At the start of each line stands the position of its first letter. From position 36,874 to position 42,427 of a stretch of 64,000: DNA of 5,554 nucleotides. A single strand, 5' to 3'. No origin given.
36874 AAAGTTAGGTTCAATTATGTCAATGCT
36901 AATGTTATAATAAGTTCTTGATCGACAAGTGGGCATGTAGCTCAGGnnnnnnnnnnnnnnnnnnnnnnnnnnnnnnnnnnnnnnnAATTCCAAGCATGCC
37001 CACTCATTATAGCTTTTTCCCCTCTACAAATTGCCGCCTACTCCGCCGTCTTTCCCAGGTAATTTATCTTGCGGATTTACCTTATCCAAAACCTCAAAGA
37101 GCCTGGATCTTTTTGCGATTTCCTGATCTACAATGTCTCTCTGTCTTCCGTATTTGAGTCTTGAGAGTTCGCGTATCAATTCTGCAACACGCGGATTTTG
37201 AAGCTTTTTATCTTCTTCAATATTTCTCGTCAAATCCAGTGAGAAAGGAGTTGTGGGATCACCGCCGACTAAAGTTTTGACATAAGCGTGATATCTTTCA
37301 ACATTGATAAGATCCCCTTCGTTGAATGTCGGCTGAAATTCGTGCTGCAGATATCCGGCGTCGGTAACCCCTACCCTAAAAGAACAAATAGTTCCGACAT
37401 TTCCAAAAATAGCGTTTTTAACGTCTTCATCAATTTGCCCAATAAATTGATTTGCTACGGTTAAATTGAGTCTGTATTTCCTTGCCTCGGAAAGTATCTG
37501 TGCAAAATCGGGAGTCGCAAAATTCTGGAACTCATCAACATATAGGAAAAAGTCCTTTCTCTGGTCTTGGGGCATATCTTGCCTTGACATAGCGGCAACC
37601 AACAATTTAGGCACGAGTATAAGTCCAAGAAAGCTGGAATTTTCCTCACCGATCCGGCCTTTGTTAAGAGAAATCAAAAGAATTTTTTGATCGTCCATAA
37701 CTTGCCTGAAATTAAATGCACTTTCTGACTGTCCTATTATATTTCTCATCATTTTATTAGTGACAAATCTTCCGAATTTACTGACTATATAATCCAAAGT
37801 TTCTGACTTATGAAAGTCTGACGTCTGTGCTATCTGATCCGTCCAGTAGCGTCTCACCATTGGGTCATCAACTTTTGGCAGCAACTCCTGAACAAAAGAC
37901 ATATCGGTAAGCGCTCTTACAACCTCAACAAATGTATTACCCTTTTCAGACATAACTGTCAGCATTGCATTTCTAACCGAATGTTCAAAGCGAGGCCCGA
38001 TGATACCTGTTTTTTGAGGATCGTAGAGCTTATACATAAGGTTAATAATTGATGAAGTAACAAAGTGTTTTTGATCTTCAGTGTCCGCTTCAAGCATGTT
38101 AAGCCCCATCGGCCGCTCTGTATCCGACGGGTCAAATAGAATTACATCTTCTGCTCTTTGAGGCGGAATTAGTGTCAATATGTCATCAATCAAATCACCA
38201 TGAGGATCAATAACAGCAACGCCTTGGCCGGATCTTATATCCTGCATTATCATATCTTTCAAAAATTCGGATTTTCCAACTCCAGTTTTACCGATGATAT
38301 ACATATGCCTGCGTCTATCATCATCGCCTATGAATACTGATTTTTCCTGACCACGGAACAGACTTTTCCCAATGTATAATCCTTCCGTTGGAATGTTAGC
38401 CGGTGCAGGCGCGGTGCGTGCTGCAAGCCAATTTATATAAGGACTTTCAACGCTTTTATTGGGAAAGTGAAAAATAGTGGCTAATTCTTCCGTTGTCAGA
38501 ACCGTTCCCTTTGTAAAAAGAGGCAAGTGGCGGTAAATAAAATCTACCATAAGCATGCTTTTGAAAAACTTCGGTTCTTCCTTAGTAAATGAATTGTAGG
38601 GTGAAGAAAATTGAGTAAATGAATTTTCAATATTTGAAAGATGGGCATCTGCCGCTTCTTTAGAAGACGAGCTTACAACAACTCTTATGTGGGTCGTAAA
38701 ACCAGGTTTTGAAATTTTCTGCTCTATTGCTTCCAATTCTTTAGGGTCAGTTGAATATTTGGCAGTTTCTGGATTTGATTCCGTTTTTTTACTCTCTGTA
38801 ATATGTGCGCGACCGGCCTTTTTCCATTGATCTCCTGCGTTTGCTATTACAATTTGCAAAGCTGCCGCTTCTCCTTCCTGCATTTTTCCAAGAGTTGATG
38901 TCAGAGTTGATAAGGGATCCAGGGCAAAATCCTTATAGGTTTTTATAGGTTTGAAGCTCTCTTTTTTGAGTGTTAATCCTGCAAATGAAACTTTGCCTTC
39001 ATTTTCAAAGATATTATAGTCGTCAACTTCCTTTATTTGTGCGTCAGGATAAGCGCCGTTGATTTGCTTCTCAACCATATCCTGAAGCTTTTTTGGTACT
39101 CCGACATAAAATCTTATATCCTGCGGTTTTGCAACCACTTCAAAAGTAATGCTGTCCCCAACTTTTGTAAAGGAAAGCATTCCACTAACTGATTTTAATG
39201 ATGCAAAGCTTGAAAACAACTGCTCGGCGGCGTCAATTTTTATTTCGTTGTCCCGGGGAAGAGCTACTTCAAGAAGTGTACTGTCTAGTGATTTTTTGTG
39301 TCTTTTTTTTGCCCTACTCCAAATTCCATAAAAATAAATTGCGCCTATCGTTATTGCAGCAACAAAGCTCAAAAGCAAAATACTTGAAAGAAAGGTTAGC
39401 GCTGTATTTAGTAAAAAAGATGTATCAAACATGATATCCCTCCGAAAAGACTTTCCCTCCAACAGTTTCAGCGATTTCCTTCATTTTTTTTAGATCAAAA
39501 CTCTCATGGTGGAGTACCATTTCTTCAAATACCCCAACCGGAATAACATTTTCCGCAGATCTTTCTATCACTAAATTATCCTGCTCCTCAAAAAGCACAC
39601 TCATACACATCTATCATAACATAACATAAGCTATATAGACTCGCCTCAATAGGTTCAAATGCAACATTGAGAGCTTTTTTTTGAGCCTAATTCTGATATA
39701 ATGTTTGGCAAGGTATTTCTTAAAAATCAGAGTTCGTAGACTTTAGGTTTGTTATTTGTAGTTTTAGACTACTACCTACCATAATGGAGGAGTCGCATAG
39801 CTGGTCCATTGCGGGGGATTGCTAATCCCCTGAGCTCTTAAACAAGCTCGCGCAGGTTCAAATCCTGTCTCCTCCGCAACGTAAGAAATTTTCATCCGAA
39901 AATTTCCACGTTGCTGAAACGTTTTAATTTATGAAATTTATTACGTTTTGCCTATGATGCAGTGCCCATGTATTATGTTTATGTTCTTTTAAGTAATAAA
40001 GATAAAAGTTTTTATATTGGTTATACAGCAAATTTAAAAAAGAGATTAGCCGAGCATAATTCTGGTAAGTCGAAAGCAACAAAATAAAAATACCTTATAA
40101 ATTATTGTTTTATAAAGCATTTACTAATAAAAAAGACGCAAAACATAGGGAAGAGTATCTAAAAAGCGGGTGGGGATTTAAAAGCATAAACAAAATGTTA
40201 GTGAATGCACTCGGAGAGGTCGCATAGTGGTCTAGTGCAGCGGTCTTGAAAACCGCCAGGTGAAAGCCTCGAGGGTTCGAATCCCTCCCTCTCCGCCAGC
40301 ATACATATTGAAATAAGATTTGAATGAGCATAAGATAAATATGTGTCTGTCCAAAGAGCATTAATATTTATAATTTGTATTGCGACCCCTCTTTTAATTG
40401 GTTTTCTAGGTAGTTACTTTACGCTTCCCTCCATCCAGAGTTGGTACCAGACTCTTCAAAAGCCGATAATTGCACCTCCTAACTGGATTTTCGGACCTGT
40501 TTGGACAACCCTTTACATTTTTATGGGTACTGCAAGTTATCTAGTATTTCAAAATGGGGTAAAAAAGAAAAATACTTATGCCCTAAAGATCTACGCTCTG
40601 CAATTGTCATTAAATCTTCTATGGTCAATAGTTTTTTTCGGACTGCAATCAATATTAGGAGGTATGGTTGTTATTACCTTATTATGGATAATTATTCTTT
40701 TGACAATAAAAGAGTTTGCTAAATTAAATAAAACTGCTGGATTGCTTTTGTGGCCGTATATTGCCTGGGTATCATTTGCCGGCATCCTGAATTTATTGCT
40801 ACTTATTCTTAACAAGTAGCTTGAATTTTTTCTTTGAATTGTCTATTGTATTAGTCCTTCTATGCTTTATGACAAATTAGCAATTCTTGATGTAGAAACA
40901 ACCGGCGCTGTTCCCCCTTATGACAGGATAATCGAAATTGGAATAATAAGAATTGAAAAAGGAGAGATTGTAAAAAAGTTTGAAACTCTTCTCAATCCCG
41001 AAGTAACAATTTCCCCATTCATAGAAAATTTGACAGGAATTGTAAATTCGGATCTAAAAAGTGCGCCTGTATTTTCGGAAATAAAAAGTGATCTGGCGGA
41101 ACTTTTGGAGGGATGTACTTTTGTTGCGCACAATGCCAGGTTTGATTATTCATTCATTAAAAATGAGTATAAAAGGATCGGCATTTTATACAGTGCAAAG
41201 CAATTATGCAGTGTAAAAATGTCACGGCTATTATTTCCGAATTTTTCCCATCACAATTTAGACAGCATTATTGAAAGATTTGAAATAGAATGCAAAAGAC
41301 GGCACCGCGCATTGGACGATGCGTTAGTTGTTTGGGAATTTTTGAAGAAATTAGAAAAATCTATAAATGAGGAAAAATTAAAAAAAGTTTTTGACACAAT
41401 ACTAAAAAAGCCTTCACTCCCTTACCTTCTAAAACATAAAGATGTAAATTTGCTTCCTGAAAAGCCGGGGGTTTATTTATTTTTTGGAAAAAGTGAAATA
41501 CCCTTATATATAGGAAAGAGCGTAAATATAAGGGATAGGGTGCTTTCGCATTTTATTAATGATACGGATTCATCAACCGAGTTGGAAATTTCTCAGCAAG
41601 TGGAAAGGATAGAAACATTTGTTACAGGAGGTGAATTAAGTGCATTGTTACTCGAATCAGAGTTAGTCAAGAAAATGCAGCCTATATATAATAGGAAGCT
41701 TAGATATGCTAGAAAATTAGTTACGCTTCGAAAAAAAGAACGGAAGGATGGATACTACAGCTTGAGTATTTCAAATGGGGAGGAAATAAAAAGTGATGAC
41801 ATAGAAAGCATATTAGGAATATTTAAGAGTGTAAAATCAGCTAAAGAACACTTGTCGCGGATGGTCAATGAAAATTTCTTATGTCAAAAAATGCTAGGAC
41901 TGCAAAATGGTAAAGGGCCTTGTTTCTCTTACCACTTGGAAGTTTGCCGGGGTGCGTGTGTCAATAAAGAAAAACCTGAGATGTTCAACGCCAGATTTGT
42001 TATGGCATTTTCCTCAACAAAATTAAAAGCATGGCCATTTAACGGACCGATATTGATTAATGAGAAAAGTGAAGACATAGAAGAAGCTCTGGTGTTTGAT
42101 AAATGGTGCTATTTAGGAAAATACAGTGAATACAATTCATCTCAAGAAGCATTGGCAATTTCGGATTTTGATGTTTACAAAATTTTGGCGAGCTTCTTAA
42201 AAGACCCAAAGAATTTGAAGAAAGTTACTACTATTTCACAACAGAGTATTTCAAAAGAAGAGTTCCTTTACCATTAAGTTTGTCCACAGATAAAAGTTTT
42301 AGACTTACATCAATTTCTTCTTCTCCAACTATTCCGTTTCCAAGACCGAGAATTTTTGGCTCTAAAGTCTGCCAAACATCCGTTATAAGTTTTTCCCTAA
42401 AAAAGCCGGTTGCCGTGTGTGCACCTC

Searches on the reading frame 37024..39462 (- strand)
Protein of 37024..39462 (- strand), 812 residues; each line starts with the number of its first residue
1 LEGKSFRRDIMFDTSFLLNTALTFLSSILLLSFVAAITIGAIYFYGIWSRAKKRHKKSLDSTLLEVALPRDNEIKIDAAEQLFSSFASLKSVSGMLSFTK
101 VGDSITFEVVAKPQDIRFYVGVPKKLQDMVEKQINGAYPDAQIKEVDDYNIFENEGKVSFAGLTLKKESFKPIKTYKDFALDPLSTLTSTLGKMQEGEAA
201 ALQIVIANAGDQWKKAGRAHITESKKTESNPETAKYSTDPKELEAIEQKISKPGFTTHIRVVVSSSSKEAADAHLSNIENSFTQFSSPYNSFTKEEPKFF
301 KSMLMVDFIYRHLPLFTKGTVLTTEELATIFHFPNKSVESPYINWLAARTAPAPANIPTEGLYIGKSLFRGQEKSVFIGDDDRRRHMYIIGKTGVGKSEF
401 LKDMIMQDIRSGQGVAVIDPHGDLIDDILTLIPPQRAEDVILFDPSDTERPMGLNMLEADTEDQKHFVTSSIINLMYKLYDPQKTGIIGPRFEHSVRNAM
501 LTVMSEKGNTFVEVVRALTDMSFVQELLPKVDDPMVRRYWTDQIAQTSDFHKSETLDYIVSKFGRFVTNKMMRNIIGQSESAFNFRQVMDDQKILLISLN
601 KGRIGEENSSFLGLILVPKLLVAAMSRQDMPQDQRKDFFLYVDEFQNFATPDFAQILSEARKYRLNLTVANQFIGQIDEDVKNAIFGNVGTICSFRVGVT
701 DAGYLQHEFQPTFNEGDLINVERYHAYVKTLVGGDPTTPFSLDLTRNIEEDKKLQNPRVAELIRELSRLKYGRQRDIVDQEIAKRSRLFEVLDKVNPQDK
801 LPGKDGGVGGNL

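Call 8: search_protein_families(library=pfam, proteins=[window:37024-39462:-], max_evalue=0.001)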
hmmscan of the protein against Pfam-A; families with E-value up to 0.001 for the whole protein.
window:37024-39462:- (812 aa): 3 families
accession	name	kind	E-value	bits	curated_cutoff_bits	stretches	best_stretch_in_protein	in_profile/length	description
PF10412.15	TrwB_AAD_bind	-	1.7e-08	34.2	20.5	1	383-690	14-303/387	Type IV secretion-system coupling protein DNA-binding domain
PF01935.23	DUF87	-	2.4e-07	31.5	23.2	1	384-463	23-111/220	Helicase HerA, central domain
PF12696.13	TraG-D_C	-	0.00015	22.1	22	1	640-696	4-65/126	TraM recognition site of TraD and TraG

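Call 99: search_protein_families(library=ncbifam, proteins=[window:37024-39462:-], max_evalue=0.01)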
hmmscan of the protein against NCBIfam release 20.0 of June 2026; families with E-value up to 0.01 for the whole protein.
window:37024-39462:- (812 aa): 8 families
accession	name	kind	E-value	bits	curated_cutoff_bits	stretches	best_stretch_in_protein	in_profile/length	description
TIGR03743.1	SXT_TraD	subfamily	3.3e-13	49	366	1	369-423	157-214/636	conjugative transfer system coupling protein TraD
NF045973.1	conju_CD1115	equivalog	1.9e-12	46.8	250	1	379-692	19-352/442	VirD4-like conjugal transfer protein, CD1115 family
TIGR03754.1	conj_TOL_TraD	equivalog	5.5e-10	38.4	647.55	1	372-424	168-220/643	type IV conjugative transfer system coupling protein TraD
NF053655.1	CedD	equivalog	1e-05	24.4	600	1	372-484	209-307/527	DNA-translocating ATPase CedD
NF041447.1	TrbC_conju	equivalog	3e-05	22.7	800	1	362-420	107-165/685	F-type conjugative transfer protein TrbC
NF041017.1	DNA_import_CedB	equivalog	7.8e-05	21.5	700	1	340-424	233-316/590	DNA import protein CedB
NF045975.1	VirB4_plasma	equivalog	0.00026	18.9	590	1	386-421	516-552/894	Mbov_0397 family ICE element conjugal transfer ATPase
NF040819.1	helicase_HerA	equivalog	0.002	16.7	970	1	363-426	135-199/561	DNA double-strand break repair helicase HerA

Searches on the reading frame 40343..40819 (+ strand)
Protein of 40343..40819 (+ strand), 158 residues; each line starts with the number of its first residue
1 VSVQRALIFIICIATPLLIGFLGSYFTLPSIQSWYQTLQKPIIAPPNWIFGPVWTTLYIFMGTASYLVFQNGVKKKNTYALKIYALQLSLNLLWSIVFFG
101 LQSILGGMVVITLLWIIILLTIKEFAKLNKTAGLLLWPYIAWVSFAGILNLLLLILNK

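Call 8: search_protein_families(library=pfam, proteins=[window:40343-40819:+], max_evalue=0.001)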
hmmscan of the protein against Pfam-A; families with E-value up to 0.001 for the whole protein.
window:40343-40819:+ (158 aa): 1 family
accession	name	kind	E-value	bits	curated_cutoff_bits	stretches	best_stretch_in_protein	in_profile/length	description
PF03073.20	TspO_MBR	-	1.7e-47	161.3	24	1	12-151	1-141/145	TspO/MBR family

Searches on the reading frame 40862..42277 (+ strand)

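Call 8: search_protein_families(library=pfam, proteins=[window:40862-42277:+], max_evalue=0.001)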
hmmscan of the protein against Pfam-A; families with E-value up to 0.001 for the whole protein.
window:40862-42277:+ (471 aa): 2 families
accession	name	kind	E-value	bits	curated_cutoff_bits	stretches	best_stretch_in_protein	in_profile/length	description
PF00929.31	RNase_T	-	6.7e-33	115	24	1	8-157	2-160/164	Exonuclease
PF16473.11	Rv2179c-like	-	6.3e-06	26.4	27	1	8-156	4-168/177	3'-5' exoribonuclease Rv2179c-like domain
